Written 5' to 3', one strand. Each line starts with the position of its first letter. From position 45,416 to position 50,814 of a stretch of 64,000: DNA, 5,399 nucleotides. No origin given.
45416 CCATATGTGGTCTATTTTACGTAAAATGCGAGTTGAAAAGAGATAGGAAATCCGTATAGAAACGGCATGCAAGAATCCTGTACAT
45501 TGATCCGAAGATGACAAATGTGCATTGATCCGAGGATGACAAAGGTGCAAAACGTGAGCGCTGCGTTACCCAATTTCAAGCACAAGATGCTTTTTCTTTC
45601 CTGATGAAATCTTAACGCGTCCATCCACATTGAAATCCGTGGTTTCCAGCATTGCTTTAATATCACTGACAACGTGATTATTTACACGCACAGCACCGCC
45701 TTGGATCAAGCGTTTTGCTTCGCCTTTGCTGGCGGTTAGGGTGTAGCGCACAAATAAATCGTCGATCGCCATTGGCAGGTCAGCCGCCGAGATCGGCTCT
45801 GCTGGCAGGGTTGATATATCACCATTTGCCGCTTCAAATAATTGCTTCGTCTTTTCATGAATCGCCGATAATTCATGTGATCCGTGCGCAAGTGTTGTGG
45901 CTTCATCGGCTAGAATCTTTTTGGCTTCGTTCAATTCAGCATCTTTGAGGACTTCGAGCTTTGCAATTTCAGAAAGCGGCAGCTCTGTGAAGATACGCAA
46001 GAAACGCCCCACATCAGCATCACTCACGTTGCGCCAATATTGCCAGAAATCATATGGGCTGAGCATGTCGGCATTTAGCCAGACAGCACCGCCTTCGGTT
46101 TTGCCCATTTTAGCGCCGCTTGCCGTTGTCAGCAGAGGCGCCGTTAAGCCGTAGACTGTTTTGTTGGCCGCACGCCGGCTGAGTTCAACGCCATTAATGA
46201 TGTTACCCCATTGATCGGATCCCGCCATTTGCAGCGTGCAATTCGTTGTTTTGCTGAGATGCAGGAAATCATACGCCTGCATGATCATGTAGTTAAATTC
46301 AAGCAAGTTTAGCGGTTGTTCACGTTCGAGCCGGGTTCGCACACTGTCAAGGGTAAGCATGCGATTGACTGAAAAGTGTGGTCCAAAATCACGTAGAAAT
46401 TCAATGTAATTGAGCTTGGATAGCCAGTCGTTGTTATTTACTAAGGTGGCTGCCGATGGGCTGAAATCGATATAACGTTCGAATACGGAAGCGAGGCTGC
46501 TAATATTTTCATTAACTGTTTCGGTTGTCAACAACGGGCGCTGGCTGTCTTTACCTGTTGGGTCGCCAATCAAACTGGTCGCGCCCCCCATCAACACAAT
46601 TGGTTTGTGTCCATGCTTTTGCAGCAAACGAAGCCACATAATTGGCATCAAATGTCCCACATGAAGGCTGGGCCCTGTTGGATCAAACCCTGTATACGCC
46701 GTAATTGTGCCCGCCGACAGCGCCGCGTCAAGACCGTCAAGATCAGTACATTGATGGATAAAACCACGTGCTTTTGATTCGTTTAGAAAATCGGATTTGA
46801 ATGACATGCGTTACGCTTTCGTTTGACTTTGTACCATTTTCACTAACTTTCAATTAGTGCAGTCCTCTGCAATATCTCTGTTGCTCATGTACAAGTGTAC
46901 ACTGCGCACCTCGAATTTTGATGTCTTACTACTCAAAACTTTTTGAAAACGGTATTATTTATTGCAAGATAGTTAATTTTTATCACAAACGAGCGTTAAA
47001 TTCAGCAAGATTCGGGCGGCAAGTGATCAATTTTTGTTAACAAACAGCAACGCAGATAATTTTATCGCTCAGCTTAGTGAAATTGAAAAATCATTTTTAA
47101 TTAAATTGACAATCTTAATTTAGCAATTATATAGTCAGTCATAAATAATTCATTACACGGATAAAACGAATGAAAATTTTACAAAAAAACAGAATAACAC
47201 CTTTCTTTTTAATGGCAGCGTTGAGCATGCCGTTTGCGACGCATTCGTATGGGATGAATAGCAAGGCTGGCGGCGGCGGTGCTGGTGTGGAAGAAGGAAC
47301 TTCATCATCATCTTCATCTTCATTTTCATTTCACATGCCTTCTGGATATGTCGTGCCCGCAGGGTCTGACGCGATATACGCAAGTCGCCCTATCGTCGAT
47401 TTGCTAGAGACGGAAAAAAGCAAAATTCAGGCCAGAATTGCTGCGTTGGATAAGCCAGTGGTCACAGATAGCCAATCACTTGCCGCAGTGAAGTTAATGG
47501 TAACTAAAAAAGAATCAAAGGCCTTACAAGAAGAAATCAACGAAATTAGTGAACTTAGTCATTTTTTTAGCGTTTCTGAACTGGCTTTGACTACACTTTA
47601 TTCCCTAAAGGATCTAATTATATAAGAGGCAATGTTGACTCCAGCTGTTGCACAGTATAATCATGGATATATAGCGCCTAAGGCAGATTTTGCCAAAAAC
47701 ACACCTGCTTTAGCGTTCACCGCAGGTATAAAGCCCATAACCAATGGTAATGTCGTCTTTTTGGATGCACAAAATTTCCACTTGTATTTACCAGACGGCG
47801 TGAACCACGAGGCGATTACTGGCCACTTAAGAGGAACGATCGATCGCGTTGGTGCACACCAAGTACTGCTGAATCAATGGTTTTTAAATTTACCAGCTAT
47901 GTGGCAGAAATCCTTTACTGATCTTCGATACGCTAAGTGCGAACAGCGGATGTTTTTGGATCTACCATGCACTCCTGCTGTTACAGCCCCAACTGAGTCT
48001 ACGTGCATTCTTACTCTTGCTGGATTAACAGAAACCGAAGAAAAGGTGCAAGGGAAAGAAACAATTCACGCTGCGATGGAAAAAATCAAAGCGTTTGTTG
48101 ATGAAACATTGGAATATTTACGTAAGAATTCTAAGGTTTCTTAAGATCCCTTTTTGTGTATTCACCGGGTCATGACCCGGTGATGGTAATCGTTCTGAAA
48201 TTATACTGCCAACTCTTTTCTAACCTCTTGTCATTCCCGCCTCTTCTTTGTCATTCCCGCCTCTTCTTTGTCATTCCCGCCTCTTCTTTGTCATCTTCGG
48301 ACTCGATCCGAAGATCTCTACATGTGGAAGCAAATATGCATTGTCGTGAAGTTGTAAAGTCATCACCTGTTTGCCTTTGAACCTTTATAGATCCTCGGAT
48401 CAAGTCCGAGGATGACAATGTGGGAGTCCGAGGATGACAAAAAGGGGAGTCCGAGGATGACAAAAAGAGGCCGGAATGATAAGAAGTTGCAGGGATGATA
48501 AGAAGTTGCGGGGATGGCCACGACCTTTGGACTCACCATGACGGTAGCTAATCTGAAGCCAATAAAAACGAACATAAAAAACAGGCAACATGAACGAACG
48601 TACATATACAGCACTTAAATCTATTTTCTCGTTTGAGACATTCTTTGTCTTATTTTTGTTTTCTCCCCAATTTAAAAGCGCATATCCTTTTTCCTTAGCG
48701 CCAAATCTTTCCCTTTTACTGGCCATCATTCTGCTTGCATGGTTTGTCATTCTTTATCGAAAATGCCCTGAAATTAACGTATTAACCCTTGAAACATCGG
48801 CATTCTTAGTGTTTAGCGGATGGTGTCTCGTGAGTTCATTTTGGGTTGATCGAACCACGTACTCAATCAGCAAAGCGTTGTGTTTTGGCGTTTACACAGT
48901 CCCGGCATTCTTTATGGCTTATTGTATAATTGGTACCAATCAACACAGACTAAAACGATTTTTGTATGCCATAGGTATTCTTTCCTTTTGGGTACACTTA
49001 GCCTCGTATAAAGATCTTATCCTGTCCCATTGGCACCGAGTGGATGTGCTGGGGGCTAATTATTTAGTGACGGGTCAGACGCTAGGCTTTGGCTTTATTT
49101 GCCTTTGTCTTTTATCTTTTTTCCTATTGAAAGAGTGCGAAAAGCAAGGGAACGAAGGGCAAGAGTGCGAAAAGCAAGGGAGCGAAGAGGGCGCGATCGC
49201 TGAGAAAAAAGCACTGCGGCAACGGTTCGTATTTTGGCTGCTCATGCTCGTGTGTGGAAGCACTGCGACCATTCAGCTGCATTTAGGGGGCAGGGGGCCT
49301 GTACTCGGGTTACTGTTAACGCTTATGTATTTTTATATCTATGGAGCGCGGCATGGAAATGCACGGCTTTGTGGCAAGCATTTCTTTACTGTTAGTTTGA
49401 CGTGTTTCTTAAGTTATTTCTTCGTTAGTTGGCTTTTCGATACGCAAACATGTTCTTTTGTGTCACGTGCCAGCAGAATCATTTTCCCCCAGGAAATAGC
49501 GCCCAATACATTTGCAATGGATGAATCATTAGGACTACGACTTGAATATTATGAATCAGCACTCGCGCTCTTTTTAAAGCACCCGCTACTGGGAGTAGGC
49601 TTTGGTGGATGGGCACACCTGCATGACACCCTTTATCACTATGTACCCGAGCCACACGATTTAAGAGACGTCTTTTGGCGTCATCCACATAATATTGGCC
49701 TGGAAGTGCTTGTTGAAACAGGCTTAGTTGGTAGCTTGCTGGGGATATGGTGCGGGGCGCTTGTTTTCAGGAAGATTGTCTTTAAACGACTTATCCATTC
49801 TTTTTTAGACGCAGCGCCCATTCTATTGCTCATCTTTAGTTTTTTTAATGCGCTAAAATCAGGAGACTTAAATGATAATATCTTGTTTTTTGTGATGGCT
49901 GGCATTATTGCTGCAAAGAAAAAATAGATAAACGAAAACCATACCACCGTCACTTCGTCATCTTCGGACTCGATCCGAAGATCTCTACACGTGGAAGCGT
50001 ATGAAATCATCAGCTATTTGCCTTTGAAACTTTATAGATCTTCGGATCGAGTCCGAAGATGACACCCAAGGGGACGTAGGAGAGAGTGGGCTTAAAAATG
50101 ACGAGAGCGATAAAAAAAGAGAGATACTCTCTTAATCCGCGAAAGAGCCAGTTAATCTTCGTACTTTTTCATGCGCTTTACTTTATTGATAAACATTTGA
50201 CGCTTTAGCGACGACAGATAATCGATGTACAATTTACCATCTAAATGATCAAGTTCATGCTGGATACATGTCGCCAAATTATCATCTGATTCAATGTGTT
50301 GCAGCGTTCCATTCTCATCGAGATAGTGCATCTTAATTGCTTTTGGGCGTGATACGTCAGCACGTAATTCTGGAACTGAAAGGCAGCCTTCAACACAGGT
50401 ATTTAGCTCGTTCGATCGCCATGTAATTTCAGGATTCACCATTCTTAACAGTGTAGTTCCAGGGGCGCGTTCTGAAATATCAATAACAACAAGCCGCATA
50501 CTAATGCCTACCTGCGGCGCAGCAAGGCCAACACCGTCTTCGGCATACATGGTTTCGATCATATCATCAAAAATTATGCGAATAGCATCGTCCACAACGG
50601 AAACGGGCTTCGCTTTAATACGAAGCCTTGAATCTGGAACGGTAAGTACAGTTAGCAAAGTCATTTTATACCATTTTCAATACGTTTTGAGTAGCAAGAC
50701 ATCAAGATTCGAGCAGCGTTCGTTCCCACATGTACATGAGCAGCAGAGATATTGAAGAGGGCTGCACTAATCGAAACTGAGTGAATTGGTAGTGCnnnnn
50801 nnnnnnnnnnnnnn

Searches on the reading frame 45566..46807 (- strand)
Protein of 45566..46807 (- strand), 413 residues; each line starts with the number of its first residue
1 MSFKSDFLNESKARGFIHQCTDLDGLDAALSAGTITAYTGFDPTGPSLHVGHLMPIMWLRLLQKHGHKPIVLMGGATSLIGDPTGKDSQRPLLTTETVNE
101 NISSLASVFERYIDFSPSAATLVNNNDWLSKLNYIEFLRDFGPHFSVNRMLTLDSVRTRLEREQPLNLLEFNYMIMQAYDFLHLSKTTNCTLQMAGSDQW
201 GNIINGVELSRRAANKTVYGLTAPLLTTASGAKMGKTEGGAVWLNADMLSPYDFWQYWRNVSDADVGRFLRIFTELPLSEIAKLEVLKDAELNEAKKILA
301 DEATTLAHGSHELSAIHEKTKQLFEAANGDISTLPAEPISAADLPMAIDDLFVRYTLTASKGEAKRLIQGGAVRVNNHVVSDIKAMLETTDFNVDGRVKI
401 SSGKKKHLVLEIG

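Call 32: search_protein_families(library=pfam, proteins=[window:45566-46807:-], max_evalue=0.001)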
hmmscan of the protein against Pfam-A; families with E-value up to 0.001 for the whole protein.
window:45566-46807:- (413 aa): 3 families
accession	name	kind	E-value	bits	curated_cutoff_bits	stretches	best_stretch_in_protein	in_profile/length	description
PF00579.31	tRNA-synt_1b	-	1.1e-79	268.3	21.1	1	33-325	4-292/292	tRNA synthetases class I (W and Y)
PF22421.1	SYY_C-terminal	-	1.1e-07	32.1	27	1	345-409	18-82/83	Tyrosine--tRNA ligase SYY-like C-terminal domain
PF01479.30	S4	-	7.6e-06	26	22.8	1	358-389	13-44/48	S4 domain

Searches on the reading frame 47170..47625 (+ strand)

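Call 32: search_protein_families(library=pfam, proteins=[window:47170-47625:+], max_evalue=0.001)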
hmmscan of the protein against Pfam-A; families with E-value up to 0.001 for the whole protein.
window:47170-47625:+ (151 aa): 0 families

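Call 55: search_protein_families(library=pfam, proteins=[window:47170-47625:+], max_evalue=1)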
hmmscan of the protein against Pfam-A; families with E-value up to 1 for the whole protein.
window:47170-47625:+ (151 aa): 1 family
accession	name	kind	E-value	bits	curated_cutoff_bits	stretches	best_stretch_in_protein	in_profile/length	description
PF05387.16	Chorion_3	-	0.022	14.7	22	1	12-95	5-89/277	Chorion family 3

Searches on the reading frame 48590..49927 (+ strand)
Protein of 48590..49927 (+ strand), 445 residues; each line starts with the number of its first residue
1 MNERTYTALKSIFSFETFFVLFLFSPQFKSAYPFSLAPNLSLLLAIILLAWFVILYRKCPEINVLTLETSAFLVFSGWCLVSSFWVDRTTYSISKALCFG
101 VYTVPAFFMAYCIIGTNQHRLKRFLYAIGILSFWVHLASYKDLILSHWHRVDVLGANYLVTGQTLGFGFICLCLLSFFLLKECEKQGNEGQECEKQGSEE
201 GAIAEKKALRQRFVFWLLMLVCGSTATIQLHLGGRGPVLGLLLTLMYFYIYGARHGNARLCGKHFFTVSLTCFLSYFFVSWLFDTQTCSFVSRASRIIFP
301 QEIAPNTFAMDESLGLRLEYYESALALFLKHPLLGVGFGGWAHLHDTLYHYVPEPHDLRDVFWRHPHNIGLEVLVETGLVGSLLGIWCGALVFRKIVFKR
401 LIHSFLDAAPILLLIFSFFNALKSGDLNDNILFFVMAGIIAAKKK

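Call 32: search_protein_families(library=pfam, proteins=[window:48590-49927:+], max_evalue=0.001)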
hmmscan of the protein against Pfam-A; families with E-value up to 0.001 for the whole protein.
window:48590-49927:+ (445 aa): 1 family
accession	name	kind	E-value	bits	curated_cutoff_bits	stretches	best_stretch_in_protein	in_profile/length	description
PF04932.20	Wzy_C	-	5.9e-17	62.3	31.7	1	230-384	11-147/149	O-Antigen ligase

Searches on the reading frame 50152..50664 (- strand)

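Call 32: search_protein_families(library=pfam, proteins=[window:50152-50664:-], max_evalue=0.001)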
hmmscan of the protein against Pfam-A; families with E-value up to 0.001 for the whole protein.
window:50152-50664:- (170 aa): 1 family
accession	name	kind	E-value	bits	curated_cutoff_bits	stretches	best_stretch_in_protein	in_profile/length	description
PF01327.26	Pep_deformylase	-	2.1e-50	170.8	22.8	1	5-155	3-155/156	Polypeptide deformylase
